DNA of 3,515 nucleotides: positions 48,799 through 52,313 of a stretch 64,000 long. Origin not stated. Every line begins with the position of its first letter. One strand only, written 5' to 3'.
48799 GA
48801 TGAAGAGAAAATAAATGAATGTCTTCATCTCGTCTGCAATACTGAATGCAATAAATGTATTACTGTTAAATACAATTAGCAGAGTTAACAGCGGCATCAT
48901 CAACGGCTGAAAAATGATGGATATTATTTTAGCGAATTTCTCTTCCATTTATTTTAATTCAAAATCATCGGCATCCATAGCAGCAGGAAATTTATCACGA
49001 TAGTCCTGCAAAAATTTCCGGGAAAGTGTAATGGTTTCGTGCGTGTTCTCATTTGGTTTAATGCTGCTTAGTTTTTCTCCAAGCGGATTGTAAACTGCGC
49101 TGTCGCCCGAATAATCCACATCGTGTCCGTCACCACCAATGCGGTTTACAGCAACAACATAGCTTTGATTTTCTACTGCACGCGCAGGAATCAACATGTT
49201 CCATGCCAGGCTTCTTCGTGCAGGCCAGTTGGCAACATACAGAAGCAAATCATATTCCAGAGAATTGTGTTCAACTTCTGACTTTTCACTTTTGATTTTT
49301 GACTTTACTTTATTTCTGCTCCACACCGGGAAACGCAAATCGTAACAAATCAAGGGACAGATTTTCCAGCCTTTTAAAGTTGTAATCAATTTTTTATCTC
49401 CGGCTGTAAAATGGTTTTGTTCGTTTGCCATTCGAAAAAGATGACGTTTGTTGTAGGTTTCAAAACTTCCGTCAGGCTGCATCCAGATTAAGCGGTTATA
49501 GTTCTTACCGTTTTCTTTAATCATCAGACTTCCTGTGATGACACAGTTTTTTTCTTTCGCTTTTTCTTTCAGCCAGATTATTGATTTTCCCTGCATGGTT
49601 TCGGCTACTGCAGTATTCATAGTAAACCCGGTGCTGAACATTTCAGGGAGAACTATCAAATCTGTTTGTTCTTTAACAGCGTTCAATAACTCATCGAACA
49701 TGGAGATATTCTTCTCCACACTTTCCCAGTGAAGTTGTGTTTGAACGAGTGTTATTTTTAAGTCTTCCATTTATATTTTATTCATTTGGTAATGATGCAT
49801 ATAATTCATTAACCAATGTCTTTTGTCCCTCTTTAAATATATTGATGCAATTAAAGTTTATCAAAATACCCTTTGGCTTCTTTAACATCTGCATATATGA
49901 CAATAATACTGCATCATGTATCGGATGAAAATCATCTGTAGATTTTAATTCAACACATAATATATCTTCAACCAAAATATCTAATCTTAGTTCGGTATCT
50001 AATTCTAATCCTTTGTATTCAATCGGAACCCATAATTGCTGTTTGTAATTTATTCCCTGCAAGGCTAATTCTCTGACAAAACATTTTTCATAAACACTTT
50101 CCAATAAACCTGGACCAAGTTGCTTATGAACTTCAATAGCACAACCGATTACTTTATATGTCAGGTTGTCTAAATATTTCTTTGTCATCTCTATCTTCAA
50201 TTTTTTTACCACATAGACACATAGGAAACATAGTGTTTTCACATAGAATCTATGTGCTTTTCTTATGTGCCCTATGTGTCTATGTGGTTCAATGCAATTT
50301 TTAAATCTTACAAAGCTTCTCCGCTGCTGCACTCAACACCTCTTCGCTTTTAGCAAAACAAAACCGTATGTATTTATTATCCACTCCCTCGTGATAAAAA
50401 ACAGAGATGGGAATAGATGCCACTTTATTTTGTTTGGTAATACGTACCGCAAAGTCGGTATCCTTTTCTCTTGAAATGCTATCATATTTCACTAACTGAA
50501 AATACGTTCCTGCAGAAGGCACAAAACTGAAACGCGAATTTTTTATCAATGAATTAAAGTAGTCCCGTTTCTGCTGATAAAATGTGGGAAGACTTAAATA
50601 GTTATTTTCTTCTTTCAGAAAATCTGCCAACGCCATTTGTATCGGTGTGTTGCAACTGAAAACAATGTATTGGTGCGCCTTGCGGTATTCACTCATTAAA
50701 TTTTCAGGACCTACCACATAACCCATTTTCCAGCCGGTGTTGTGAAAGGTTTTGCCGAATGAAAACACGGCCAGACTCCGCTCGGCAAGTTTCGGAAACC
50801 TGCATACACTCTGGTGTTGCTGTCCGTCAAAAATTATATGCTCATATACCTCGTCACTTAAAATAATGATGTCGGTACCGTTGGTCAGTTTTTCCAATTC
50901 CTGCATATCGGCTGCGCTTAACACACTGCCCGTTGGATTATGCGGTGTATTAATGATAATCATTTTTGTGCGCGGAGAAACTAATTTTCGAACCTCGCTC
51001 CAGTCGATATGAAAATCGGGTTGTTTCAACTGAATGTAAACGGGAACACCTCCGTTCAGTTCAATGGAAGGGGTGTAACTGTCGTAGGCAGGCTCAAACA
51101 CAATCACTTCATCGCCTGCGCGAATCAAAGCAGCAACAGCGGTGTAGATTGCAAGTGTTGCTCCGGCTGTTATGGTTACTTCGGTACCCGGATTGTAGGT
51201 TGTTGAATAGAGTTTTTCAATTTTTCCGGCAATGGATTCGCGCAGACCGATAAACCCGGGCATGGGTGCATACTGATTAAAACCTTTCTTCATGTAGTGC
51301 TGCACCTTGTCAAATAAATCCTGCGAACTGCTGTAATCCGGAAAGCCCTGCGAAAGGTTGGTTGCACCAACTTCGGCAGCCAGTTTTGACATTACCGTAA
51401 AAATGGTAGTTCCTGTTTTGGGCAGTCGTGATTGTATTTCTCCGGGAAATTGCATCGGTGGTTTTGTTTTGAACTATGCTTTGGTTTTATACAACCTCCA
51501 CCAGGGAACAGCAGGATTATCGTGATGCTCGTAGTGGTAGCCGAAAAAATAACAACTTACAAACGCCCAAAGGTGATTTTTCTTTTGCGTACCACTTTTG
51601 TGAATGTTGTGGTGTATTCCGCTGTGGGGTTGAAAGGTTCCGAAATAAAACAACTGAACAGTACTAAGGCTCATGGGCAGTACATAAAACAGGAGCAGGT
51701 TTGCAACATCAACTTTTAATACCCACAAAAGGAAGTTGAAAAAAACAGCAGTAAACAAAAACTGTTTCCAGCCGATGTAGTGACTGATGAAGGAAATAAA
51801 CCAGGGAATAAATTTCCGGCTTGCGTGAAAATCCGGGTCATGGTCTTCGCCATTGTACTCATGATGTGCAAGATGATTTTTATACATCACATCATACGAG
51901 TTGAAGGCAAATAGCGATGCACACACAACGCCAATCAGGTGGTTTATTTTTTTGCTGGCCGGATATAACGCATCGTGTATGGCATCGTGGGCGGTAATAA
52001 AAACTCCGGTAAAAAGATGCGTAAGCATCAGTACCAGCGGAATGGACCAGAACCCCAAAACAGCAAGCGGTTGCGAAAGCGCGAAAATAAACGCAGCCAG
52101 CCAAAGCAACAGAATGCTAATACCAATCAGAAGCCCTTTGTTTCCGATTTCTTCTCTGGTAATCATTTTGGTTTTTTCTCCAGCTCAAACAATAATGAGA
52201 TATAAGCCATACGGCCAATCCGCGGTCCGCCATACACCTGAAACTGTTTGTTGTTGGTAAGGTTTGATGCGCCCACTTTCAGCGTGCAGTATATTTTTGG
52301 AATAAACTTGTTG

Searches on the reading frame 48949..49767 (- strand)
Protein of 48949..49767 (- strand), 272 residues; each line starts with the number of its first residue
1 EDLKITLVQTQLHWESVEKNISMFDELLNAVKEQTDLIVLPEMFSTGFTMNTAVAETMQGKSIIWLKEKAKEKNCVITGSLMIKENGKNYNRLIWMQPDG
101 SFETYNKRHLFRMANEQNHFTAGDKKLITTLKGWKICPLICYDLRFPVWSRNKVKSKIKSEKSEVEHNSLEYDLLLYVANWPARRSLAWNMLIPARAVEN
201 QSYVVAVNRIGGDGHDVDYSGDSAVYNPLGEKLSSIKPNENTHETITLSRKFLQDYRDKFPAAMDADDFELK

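Call 27: search_protein_families(library=pfam, proteins=[window:48949-49767:-], max_evalue=0.0001)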
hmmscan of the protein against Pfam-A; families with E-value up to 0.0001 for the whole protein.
window:48949-49767:- (272 aa): 1 family
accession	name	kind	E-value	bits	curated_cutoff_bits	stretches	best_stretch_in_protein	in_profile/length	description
PF00795.27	CN_hydrolase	-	3.8e-34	118.6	23.2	1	4-251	1-249/256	Carbon-nitrogen hydrolase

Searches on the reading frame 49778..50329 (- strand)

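Call 27: search_protein_families(library=pfam, proteins=[window:49778-50329:-], max_evalue=0.0001)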
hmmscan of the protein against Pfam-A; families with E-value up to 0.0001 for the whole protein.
window:49778-50329:- (183 aa): 1 family
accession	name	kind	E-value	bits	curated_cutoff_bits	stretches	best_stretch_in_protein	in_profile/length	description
PF13366.12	PDDEXK_3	-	1.5e-35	122.5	22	1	55-164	2-110/117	PD-(D/E)XK nuclease superfamily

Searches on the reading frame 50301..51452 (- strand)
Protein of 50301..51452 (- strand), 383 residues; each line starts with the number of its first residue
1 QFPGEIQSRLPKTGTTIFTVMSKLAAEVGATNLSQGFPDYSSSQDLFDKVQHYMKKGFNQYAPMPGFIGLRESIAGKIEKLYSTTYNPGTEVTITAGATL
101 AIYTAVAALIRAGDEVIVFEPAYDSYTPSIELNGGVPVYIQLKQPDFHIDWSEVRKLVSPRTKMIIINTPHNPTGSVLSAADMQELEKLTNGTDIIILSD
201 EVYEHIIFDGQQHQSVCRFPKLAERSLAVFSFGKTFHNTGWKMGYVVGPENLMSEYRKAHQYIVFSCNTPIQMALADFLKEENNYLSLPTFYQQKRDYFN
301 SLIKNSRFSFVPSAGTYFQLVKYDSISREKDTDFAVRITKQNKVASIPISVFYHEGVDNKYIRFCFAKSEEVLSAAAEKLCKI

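Call 27: search_protein_families(library=pfam, proteins=[window:50301-51452:-], max_evalue=0.0001)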
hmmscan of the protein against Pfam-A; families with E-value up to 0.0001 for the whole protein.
window:50301-51452:- (383 aa): 4 families
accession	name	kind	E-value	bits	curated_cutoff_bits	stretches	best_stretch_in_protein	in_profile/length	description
PF00155.27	Aminotran_1_2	-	1.1e-54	186.4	19.7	1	31-380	4-361/361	Aminotransferase class I and II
PF01041.23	DegT_DnrJ_EryC1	-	2.7e-10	40.5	19.8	1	94-200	44-145/360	DegT/DnrJ/EryC1/StrS aminotransferase family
PF01053.26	Cys_Met_Meta_PP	-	4.4e-08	32.5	27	1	89-201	67-174/381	Cys/Met metabolism PLP-dependent enzyme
PF00266.25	Aminotran_5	-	7.2e-06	25.6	21.5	1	90-201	62-176/371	Aminotransferase class-V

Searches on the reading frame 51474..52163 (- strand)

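Call 27: search_protein_families(library=pfam, proteins=[window:51474-52163:-], max_evalue=0.0001)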
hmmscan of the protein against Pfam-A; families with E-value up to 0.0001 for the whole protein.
window:51474-52163:- (229 aa): 1 family
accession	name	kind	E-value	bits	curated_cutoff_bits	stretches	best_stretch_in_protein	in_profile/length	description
PF00487.30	FA_desaturase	-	2.2e-17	64.1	29.7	2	39-136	4-108/253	Fatty acid desaturase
